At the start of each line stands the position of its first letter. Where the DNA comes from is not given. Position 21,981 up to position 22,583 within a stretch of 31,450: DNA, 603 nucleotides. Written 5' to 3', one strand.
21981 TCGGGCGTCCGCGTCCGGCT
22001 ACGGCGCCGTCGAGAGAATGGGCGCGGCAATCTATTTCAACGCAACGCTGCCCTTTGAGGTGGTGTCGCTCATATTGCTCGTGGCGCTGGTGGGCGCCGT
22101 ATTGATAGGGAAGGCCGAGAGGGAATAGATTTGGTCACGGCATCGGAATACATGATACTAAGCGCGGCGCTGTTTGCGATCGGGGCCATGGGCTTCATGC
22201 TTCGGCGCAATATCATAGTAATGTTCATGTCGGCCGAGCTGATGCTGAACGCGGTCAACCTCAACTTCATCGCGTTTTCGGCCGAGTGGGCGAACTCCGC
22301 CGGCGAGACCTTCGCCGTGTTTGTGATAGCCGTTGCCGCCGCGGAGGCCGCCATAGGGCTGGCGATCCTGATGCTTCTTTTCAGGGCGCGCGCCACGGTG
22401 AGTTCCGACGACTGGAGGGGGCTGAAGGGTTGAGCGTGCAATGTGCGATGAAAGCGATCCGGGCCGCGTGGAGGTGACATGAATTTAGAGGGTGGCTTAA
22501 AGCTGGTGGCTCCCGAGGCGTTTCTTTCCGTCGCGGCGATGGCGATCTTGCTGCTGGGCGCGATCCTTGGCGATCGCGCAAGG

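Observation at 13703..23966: Complex I operon with a single antiporter-like subunit: nuoL and nuoM absent, nuoK joined directly to nuoN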

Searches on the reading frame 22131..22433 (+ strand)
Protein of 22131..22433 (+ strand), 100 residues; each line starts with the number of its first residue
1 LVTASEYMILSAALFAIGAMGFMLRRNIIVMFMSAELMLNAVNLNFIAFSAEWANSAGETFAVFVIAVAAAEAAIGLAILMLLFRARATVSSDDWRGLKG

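Call 4: search_protein_families(library=pfam, proteins=[window:22131-22433:+])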
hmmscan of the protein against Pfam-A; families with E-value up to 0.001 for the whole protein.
window:22131-22433:+ (100 aa): 1 family
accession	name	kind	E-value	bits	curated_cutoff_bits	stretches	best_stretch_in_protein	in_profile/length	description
PF00420.29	Oxidored_q2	-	3.4e-27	94.5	26.1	1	7-99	2-94/95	NADH-ubiquinone/plastoquinone oxidoreductase chain 4L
